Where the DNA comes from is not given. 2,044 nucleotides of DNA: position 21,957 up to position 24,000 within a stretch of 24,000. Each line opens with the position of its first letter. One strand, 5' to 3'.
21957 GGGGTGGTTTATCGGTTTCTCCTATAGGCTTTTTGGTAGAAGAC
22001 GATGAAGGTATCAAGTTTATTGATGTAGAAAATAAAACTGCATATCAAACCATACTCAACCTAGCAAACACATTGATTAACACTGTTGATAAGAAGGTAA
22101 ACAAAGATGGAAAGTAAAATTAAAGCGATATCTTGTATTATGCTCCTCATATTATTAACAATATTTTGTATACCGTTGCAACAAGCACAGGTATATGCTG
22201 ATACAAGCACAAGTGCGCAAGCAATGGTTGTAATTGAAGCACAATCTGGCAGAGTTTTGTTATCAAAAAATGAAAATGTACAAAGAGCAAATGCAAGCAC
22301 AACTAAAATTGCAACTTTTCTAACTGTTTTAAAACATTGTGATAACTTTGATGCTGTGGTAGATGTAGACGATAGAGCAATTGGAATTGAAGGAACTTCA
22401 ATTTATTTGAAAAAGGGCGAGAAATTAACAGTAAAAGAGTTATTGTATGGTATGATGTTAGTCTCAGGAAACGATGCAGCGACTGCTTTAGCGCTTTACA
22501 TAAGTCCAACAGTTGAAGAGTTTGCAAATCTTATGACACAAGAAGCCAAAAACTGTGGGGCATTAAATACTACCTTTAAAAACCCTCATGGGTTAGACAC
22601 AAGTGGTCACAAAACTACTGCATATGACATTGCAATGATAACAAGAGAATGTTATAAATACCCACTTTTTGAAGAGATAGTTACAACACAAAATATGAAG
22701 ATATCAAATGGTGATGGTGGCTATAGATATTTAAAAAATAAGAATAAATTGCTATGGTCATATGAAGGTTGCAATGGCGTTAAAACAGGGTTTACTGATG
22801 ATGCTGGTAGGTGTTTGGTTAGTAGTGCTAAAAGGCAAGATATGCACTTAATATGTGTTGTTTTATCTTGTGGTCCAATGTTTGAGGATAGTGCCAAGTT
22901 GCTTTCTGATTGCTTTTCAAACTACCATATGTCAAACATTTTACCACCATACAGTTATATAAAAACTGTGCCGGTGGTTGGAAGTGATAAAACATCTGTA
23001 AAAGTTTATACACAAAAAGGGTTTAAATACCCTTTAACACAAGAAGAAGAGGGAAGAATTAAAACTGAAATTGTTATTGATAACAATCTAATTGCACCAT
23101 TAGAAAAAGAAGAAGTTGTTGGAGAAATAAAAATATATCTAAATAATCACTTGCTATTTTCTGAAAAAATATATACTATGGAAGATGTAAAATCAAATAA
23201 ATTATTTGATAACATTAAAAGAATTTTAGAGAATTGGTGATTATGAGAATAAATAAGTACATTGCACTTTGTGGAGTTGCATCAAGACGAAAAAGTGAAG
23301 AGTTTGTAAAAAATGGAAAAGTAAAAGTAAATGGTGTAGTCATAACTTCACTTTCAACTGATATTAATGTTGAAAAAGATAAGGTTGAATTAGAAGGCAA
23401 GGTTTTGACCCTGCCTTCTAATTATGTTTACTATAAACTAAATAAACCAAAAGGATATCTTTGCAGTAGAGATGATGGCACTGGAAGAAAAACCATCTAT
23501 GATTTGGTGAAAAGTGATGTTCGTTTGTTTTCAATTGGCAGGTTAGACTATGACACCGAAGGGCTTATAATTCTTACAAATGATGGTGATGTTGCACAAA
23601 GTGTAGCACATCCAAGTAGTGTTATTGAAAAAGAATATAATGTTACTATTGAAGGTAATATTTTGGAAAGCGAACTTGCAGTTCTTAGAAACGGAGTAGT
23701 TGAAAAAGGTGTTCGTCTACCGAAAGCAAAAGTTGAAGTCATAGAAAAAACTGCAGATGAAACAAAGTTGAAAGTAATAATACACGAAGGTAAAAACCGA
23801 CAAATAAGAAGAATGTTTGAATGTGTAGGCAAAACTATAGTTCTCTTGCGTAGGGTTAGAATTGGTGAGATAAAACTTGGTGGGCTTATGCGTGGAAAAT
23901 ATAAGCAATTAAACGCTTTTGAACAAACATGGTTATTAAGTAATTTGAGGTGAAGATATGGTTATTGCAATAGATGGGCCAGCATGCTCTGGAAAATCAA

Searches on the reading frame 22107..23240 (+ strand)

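Call 28: search_protein_families(library=pfam, proteins=[window:22107-23240:+], max_evalue=0.00001)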
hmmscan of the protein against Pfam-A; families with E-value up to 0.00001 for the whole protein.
window:22107-23240:+ (377 aa): 2 families
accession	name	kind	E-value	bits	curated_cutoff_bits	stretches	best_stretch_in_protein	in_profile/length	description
PF00768.25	Peptidase_S11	-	3.7e-57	194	27.6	1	33-254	8-236/239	D-alanyl-D-alanine carboxypeptidase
PF07943.18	PBP5_C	-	4.4e-15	56.1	21.2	1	284-362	12-90/91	Penicillin-binding protein 5, C-terminal domain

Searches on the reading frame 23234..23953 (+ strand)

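Call 28: search_protein_families(library=pfam, proteins=[window:23234-23953:+], max_evalue=0.00001)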
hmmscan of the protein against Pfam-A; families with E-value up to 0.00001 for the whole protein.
window:23234-23953:+ (239 aa): 2 families
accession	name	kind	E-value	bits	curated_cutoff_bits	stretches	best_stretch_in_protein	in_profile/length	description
PF00849.27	PseudoU_synth_2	-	1.2e-22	81.2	26.8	1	66-196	2-151/152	RNA pseudouridylate synthase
PF01479.30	S4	-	1.4e-08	34.7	22.8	1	4-45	1-43/48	S4 domain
